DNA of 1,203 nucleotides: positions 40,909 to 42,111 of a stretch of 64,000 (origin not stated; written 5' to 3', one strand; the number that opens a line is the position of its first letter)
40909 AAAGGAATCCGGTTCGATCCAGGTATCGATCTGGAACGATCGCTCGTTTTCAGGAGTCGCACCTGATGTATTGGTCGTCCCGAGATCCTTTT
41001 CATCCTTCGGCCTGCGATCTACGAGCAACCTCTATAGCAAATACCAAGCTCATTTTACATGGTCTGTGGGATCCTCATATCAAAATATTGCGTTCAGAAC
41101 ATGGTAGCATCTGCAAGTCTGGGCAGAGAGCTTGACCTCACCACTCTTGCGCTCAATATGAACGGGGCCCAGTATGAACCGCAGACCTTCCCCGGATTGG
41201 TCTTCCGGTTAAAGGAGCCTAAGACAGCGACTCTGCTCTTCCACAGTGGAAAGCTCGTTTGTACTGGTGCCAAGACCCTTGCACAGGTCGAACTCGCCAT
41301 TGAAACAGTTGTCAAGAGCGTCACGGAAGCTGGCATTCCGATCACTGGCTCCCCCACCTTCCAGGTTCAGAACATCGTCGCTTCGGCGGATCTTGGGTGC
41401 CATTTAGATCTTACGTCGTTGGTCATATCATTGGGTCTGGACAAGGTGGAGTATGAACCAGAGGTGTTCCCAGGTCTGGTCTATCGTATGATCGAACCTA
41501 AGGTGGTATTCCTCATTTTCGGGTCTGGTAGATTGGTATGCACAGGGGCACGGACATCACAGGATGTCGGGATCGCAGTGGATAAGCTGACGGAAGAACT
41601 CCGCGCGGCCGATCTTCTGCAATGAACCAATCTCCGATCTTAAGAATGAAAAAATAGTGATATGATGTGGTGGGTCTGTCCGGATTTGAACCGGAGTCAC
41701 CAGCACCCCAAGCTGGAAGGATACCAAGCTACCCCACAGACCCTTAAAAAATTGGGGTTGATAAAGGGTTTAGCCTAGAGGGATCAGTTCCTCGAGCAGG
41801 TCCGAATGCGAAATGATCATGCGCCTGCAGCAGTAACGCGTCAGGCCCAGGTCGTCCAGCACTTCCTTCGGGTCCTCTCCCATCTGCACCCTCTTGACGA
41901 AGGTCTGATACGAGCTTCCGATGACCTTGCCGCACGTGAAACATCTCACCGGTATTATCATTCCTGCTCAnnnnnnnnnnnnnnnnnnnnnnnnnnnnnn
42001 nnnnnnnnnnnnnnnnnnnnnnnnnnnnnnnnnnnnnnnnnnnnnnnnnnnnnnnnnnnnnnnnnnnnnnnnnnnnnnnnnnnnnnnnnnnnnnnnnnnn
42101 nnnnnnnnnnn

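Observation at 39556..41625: Three tandem, co-oriented TATA-box binding protein paralogues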

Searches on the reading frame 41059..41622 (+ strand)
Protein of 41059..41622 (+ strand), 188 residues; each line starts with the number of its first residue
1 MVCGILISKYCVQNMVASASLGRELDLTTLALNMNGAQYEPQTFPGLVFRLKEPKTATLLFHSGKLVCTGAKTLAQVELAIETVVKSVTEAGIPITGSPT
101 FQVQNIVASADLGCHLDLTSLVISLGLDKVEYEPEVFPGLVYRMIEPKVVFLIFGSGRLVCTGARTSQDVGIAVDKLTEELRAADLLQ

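Call 7: search_protein_families(library=pfam, proteins=[window:41059-41622:+])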
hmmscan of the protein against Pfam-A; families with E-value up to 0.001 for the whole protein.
window:41059-41622:+ (188 aa): 1 family
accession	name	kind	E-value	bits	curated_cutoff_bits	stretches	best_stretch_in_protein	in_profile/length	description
PF00352.27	TBP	-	1.3e-57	192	22.9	2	101-182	2-83/85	Transcription factor TFIID (or TATA-binding protein, TBP)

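Call 10: find_encoding_contigs(protein=window:41059-41622:+, flank=6000, max_places=6)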
Protein window:41059-41622:+ (188 aa): no gene with exactly this product is on record in the collection.

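Call 11: find_related_loci(query=window:41059-41622:+, collection=genome_contigs, flank=6000)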
Query window:41059-41622:+ (188 aa) in genome_contigs; peptide patterns used: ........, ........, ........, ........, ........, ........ (x = any residue, [..] = any of these).
599 stretches matched a pattern (row limit reached: there are more); 307 encode a relative of the query (tblastn E <= 1e-3); the best 80 are kept; 80 distinct loci.
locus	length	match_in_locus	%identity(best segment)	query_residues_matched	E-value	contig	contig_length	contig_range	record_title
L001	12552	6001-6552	68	4-187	2e-82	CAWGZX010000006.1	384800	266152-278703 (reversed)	MAG: Methanomassiliicoccaceae archaeon isolate MFD02979.bin.1.52 genome assembly, contig: contig_86747, whole genome sho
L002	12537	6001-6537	66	12-188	8e-77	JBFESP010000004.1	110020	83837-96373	MAG: Thermoplasmata archaeon isolate Mix_mud06.2021.04.53 k141_1234367_length_110020_cov_20.0737, whole genome shotgun s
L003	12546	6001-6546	60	12-188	4e-69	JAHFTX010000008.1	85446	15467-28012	MAG: Thermoplasmata archaeon isolate nzgw66 NODE_109_length_85447_cov_4.847889, whole genome shotgun sequence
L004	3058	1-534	52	12-184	3e-61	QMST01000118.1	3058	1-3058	MAG: Thermoplasmata archaeon isolate B8_G13 B8_Guay13_scaffold_04442, whole genome shotgun sequence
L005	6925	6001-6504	50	12-181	1e-57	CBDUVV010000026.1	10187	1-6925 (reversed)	MAG TPA_asm: uncultured archaeon isolate SRR22302348_binner13_Refined_35 genome assembly, contig: ERZ25073597.2164, whol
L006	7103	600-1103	52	8-177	2e-57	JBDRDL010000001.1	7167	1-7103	MAG: Methanobacteriota archaeon isolate MEGAHIT-group-1.246 k141_1772195, whole genome shotgun sequence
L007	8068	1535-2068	51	3-188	2e-57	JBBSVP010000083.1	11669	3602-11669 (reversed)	MAG: Candidatus Hydrothermarchaeota archaeon isolate H32-bin130_1 H32_bin130_1_000000000088, whole genome shotgun sequen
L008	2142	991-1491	52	9-177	1e-57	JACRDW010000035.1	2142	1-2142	MAG: Methanobacteriota archaeon isolate NC_groundwater_1682_Pr3_B-0.1um_46_15 SR-2_scaffold_141_622274, whole genome sho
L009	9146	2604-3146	48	5-187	2e-56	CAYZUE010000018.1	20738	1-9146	MAG TPA_asm: Candidatus Hydrothermarchaeota archaeon isolate binchicken_co48_556 genome assembly, contig: NODE_4003_leng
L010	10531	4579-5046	54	12-169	2e-54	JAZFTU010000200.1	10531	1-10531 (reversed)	MAG: Candidatus Hydrothermarchaeaceae archaeon isolate BS2bin.40 BS2bin.40_200, whole genome shotgun sequence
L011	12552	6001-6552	47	12-187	4e-49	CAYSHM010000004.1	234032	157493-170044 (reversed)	MAG TPA_asm: uncultured archaeon isolate SRP077602_co5_364 genome assembly, contig: NODE_55_length_234032_cov_18.900640,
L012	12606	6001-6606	42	9-187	4e-43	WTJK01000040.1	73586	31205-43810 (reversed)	MAG: Methanobacteriota archaeon isolate PL36329bin_3 NODE_43_length_73586_cov_24.444738, whole genome shotgun sequence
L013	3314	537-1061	42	10-179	4e-43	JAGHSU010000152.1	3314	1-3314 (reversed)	MAG: Candidatus Methanocorpusculum equi isolate E2_MB2_79 c_000000700696, whole genome shotgun sequence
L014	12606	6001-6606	42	9-187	7e-43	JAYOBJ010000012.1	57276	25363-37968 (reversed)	MAG: Methanobacteriota archaeon isolate 139554_S156_rosella_bins.tsv.064 NODE_372_length_57276_cov_11.276804, whole geno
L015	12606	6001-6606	42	8-187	1e-42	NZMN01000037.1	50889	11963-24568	MAG: Methanobacteriota archaeon isolate IN1219 32624, whole genome shotgun sequence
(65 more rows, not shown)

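Call 32: find_homologous_proteins(query=window:41059-41622:+, max_evalue=1e-40)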
Query window:41059-41622:+ (188 aa): 6320 proteins with E <= 1e-40 among 8000 candidates; the best 120 are listed.
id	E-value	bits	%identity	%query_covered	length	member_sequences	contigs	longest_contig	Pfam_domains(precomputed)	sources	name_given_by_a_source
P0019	1.6e-105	369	100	93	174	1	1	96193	PF00352.28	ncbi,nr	ncbi:MAG: TATA-box-binding protein [Euryarchaeota archaeon]|nr:TATA-box-binding protein [Euryarchaeo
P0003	9.2e-101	353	60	95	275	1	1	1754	PF00352.28,PF11858.15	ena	-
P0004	5.9e-91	321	80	99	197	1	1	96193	PF00352.28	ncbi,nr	ncbi:MAG: TATA-box-binding protein [Euryarchaeota archaeon]|nr:TATA-box-binding protein [Euryarchaeo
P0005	5.2e-89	315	78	99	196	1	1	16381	PF00352.28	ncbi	ncbi:MAG: TATA-box-binding protein [Methanomassiliicoccales archaeon]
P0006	4.5e-87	308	77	98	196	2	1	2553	PF00352.28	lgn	-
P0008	2.7e-85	303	76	98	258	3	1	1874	PF00352.28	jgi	jgi:transcription initiation factor TFIID TATA-box-binding protein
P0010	7.8e-84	298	73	98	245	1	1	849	PF00352.28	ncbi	-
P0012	1.9e-82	293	73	99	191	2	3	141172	PF00352.28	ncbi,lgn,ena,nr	ncbi:MAG: TATA-box-binding protein [Euryarchaeota archaeon]|nr:TATA-box-binding protein [Euryarchaeo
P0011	1.2e-81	291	74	98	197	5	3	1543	PF00352.28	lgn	-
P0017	1.7e-81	290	74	98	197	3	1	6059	PF00352.28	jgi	jgi:transcription initiation factor TFIID TATA-box-binding protein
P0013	2.1e-81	290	74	98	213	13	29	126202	PF00352.28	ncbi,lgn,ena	-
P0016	4.4e-81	289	74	98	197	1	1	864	PF00352.28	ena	-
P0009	1.1e-80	288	80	89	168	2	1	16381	PF00352.28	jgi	jgi:transcription initiation factor TFIID TATA-box-binding protein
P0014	5.8e-80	285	72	99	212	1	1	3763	PF00352.28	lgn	-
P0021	1.6e-78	281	76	91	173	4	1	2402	PF00352.28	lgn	-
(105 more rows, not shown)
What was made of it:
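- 41059..41625 (+): c3, a strain-specific third TBP (188 aa, ATG start) with low GC3. The best database relatives are c1 and its orthologues at 77-80% (call 32).
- c3's best database hits are c1 and its orthologues, at 77-80% (call 32).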

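Call 73: find_related_loci(query=window:41059-41622:+, collection=viral_contigs, flank=5000)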
Query window:41059-41622:+ (188 aa) in viral_contigs; peptide patterns used: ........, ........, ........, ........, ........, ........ (x = any residue, [..] = any of these).
16 stretches matched a pattern, but none encodes a relative of the query by tblastn (E <= 1e-3).
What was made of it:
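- Closest known: Virus- and plasmid-borne TBP genes of haloarchaea. Different: No c3 relative was found in IMG/VR (call 73).
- Tried and rejected: No relative was found in IMG/VR (call 73).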

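Call 74: search_dna_similar(query=window:41059-41622:+, collection=plasmids, mode=protein, max_rows=10)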
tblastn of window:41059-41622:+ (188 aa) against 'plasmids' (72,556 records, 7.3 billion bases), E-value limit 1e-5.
Records with a match: 88; places in all: 198; records where one place covers at least 80% of the query: 86.
Best place of each record, by identity: <60% 88.
By first word of the organism name: Halobacterium 16; Haloferax 11; Haladaptatus 7; Natrinema 6; Halobaculum 4; Halorarius 4; Haloplanus 3; Natronococcus 3; Halorubrum 3; Halococcus 3; and 21 more.
By predicted mobility (MOB-suite, as given by PLSDB): non-mobilizable 88.
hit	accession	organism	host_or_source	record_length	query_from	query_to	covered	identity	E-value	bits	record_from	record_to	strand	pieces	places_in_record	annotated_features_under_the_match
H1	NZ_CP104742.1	Haloferax lucentense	-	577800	12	182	91%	54.4%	4e-55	194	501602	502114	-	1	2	TATA-box-binding protein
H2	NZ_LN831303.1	Halobacterium hubeiense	-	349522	12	179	89%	52.9%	3e-53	188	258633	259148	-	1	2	TATA-box-binding protein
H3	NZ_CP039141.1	Haloferax mediterranei ATCC 33500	Cell culture,Spain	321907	12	187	94%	50.2%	1e-52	266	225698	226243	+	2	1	TATA-box-binding protein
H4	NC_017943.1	Haloferax mediterranei ATCC 33500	-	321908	12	187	94%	50.2%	1e-52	266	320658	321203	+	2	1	TATA-box-binding protein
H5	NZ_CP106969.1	Haloferax alexandrinus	-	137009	12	187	94%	50.0%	1e-51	184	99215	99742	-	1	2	TATA-box-binding protein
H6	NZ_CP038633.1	Halobacterium salinarum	cell culture,DSM:3754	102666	13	188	94%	50.0%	1e-48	175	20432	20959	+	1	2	TATA-box-binding protein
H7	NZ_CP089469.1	Halobacterium noricense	cell culture,sediment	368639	12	179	89%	52.3%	3e-54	191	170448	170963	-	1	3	TATA-box-binding protein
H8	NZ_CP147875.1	Haloplanus sp. GX21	cell culture,marine solar saltern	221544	12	179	89%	52.3%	4e-53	188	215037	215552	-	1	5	TATA-box-binding protein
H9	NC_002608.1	Halobacterium salinarum NRC-34001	-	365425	12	182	91%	51.4%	8e-53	266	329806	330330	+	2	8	TATA-box-binding protein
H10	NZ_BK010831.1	Halobacterium salinarum NRC-34001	-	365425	12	182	91%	51.4%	8e-53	266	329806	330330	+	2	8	TATA-box-binding protein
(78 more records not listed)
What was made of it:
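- Closest known: Multiple TBPs of Halobacterium salinarum NRC-1. Same: Some sit on mobile or variable DNA: TBP genes are found on 88 haloarchaeal plasmid records (call 74).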

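Call 75: search_dna_similar(query=window:41059-41622:+, collection=phages, mode=protein, max_rows=10)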
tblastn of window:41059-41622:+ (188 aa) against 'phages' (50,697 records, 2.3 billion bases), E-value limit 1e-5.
Records with a match: 3; places in all: 3; records where one place covers at least 80% of the query: 3.
Best place of each record, by identity: <60% 3.
By first word of the organism name: Haloarcula 2; Halorubrum 1.
By host as written in the record: Haloarcula japonica 2; Halorubrum sp. 1.
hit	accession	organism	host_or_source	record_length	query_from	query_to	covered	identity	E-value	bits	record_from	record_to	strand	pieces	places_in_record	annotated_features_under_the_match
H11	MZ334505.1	Halorubrum virus HRTV-9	Halorubrum sp.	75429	14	181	89%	34.7%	2e-24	104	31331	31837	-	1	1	TATA-box-binding protein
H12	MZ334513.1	Haloarcula virus HJTV-2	Haloarcula japonica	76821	12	182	91%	33.7%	2e-19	90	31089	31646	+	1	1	TATA-box-binding protein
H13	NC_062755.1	Haloarcula virus HJTV-2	Haloarcula japonica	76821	12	182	91%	33.7%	2e-19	90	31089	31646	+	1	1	TATA-box-binding protein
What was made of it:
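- TBP genes occur on 88 haloarchaeal plasmid records and in 3 haloviruses (calls 74, 75).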

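Call 76: get_annotated_region(hit=H9, flank=6000)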
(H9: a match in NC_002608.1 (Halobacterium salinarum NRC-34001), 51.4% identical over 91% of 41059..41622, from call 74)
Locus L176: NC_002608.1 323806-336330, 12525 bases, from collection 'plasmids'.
description: Halobacterium salinarum NRC-1 plasmid pNRC200, complete sequence
organism: Halobacterium salinarum NRC-34001 (NCBI taxid 64091)
taxonomy: Archaea; Euryarchaeota; Halobacteria; Halobacteriales; Halobacteriaceae; Halobacterium; Halobacterium salinarum; Halobacterium salinarum NRC-34001
host: -; source: -; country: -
typing (MOB-suite, as given by PLSDB): non-mobilizable; mating-pair formation MPF_T
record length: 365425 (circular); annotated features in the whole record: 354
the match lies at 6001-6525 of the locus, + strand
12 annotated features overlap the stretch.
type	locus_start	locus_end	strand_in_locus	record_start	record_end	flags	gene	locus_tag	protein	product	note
CDS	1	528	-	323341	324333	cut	-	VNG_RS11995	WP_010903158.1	IS5-like element ISH11 family transposase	GO:0006313 - DNA transposition [Evidence IEA]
CDS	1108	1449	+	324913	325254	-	-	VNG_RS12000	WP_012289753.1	hypothetical protein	-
CDS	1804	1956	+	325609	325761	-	-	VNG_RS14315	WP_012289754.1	hypothetical protein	-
CDS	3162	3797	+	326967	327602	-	-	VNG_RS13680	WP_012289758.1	IS6-like element ISH29 family transposase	GO:0006313 - DNA transposition [Evidence IEA]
CDS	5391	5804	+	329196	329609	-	-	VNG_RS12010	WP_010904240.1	TRAM domain-containing protein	-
CDS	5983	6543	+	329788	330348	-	-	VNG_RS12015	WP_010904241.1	TATA-box-binding protein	-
CDS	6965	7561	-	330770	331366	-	-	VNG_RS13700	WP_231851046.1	hypothetical protein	-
CDS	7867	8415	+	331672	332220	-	-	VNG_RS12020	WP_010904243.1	type IV pilin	-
CDS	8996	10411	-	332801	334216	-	-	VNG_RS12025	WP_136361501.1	IS66-like element ISH10 family transposase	GO:0006313 - DNA transposition [Evidence IEA]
CDS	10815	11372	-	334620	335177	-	-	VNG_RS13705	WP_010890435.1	hypothetical protein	-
CDS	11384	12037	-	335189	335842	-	-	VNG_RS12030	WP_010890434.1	helix-turn-helix domain-containing protein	-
CDS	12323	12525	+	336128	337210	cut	fni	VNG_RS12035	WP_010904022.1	type 2 isopentenyl-diphosphate Delta-isomerase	GO:0008299 - isoprenoid biosynthetic process [Evidence IEA]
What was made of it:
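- Closest known: Multiple TBPs of Halobacterium salinarum NRC-1. Different: The one on pNRC200 that I inspected is solitary (call 76).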

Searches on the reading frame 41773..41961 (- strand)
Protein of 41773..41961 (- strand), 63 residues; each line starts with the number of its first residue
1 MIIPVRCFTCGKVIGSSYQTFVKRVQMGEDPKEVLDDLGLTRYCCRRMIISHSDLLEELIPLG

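Call 51: search_protein_families(library=pfam, proteins=[window:41773-41961:-], max_evalue=0.00001)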
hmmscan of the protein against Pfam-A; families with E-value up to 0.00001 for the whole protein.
window:41773-41961:- (63 aa): 1 family
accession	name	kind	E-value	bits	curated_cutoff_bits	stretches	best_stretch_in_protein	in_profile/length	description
PF01194.22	RNA_pol_N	-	1.5e-30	105.5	26.9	1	2-59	1-58/58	RNA polymerases N / 8 kDa subunit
